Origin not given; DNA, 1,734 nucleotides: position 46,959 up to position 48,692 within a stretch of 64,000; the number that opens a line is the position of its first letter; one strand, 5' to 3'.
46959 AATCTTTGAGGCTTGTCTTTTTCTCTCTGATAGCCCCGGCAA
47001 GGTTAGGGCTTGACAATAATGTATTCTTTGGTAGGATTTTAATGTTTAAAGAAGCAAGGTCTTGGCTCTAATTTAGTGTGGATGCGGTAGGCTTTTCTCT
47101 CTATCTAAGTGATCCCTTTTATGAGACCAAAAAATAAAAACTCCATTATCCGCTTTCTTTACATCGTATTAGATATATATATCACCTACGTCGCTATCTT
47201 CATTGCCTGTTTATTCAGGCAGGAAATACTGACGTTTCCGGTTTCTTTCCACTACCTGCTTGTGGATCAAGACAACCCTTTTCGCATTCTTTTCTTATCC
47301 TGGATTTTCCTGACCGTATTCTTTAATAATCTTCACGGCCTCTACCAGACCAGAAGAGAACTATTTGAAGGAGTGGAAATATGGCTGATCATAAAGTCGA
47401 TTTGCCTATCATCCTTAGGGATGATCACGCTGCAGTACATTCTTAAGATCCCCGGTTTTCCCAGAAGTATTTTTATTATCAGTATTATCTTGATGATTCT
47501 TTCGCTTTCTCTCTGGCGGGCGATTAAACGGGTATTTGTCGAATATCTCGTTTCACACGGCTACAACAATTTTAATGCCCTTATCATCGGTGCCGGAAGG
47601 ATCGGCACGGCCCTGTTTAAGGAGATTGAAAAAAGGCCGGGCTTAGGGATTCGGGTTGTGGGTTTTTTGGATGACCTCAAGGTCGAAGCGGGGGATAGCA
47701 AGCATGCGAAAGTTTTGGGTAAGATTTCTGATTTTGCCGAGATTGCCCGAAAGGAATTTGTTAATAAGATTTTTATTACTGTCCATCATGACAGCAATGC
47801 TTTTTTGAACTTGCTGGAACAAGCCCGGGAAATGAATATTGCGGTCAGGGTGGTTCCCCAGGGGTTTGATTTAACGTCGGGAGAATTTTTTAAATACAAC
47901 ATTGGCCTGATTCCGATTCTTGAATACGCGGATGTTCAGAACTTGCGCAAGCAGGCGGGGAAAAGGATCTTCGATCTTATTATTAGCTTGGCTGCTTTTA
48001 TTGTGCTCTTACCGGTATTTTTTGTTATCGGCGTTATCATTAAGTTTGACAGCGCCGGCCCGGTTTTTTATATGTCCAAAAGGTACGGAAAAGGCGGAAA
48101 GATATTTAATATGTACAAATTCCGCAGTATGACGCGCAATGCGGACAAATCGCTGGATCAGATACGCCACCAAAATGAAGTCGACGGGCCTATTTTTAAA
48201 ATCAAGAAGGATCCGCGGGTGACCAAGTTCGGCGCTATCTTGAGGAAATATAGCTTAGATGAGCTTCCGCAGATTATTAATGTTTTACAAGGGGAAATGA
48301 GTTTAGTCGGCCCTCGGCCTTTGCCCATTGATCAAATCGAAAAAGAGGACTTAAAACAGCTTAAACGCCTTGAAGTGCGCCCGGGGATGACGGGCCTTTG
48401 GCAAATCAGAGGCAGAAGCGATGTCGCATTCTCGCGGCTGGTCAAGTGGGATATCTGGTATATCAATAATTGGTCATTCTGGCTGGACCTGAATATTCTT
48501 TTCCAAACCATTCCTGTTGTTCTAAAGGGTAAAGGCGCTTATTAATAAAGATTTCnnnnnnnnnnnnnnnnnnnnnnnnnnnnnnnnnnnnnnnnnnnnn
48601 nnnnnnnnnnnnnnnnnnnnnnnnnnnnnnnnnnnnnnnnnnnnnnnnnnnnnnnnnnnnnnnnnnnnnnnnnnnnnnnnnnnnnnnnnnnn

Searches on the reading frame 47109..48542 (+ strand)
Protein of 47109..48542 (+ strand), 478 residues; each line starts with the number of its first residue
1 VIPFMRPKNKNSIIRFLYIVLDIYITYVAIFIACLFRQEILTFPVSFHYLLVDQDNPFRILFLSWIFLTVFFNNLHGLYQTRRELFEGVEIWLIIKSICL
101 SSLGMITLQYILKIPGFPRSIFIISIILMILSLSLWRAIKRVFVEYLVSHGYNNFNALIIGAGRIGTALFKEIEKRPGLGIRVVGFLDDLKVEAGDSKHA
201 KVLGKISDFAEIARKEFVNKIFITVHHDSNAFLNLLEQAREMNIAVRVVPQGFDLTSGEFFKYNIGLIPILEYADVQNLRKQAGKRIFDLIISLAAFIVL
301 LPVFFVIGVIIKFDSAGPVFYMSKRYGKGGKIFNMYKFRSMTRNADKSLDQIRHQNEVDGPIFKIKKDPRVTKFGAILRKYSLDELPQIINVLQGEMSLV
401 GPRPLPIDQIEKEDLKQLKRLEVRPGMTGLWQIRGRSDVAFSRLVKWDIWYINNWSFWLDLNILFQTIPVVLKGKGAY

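Call 15: search_protein_families(library=pfam, proteins=[window:47109-48542:+], max_evalue=0.001)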
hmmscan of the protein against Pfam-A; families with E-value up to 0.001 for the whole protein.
window:47109-48542:+ (478 aa): 2 families
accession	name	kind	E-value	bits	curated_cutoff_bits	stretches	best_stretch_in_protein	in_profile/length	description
PF02397.22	Bac_transf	-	6.8e-69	231.4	27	1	285-473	1-179/179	Bacterial sugar transferase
PF13727.12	CoA_binding_3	-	4.5e-18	66.3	25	1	76-250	3-175/175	CoA-binding domain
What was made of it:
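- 47109..48545 (+): WbaP-type initiating phosphoglycosyltransferase of the island. Bac_transf E 7e-69 plus CoA_binding_3 (call 15).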
